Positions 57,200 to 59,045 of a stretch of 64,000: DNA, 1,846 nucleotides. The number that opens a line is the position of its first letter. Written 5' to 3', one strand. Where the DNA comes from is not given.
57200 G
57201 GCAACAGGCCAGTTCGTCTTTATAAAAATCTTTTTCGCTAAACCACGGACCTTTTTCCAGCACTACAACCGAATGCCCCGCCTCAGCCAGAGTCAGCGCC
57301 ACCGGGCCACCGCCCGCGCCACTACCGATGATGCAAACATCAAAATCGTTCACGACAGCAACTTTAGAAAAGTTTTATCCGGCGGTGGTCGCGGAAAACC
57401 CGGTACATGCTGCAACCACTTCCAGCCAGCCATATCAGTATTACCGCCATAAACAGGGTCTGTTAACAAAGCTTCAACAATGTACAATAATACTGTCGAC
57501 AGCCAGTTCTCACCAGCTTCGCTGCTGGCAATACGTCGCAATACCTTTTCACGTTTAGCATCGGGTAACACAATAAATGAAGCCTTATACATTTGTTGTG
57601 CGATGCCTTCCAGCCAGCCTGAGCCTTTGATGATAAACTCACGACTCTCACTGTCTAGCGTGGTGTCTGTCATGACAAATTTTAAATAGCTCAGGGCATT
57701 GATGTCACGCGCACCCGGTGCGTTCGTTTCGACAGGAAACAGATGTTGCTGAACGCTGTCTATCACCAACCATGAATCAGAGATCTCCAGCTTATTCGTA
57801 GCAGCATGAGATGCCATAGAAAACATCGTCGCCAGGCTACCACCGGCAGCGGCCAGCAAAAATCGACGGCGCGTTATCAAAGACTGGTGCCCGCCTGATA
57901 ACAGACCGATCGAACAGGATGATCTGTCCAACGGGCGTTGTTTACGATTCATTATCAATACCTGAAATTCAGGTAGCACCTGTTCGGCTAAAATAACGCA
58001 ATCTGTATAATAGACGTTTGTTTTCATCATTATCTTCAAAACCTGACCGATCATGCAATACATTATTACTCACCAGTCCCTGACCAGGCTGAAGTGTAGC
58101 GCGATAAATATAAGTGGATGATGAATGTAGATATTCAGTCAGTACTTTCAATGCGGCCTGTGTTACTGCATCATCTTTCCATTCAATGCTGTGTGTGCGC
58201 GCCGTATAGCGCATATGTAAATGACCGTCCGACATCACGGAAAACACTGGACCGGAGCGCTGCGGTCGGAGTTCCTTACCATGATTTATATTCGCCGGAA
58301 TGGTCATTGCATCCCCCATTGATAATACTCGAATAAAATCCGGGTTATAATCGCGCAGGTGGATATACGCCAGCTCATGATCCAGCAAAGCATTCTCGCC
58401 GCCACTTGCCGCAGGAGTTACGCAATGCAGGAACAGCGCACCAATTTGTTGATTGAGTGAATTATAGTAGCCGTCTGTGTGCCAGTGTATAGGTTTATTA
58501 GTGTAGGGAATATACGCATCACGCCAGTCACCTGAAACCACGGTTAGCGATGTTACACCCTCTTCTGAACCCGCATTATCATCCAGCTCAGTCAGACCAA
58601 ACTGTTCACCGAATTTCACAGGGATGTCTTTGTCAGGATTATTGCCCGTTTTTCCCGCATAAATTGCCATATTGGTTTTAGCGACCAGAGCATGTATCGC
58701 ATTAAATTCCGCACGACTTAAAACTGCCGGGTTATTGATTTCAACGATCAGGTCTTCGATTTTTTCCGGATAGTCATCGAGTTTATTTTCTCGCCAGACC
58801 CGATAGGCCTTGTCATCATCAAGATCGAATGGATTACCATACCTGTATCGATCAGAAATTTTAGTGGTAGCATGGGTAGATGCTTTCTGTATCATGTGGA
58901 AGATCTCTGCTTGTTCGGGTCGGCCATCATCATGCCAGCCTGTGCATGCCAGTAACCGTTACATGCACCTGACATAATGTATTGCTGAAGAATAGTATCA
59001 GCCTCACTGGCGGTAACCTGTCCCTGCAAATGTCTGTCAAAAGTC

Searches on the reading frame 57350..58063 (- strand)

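Call 3: search_protein_families(library=pfam, proteins=[window:57350-58063:-], max_evalue=0.01)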
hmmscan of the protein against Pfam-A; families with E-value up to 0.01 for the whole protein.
window:57350-58063:- (237 aa): 1 family
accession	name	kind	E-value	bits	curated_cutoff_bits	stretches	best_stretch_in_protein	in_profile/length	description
PF13618.11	Gluconate_2-dh3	-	1.8e-14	54.7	23.4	1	97-222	3-135/135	Gluconate 2-dehydrogenase subunit 3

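Call 4: search_protein_families(library=ncbifam, proteins=[window:57350-58063:-], max_evalue=0.01)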
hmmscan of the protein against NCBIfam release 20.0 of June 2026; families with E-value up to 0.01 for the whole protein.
window:57350-58063:- (237 aa): 0 families

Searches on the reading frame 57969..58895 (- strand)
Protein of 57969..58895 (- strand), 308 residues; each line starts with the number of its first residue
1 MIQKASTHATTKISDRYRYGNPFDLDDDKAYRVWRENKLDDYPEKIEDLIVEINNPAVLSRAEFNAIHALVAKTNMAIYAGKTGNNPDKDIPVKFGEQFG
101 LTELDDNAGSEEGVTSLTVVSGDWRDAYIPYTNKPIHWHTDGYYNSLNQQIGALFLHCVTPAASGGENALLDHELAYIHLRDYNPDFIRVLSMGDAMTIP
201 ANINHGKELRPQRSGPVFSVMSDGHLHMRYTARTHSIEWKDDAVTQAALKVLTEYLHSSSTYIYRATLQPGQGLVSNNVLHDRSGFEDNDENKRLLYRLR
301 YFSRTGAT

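Call 3: search_protein_families(library=pfam, proteins=[window:57969-58895:-], max_evalue=0.01)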
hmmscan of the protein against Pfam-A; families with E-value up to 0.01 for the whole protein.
window:57969-58895:- (308 aa): 2 families
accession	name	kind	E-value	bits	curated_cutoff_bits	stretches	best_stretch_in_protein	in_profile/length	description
PF02668.22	TauD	-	4e-23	83.1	27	1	50-299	13-266/267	Taurine catabolism dioxygenase TauD, TfdA family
PF08943.16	CsiD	-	2.4e-06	27.5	27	1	116-300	117-291/294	CsiD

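Call 4: search_protein_families(library=ncbifam, proteins=[window:57969-58895:-], max_evalue=0.01)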
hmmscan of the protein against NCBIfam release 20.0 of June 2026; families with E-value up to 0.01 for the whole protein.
window:57969-58895:- (308 aa): 4 families
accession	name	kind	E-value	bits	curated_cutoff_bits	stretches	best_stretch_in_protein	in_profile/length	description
NF049936.1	TriMthamethphnDioxTmpA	equivalog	5.3e-10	38.7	400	1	130-289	179-339/366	2-trimethylaminoethylphosphonate dioxygenase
TIGR02409.1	carnitine_bodg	equivalog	3.8e-09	36.1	414.75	1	130-296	181-347/366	gamma-butyrobetaine dioxygenase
TIGR02410.1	carnitine_TMLD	equivalog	6.6e-09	35.8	268.3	1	130-287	173-338/362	trimethyllysine dioxygenase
NF002814.1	PRK02963.1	equivalog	7.6e-05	22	333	1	117-300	134-307/311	glutarate dioxygenase GlaH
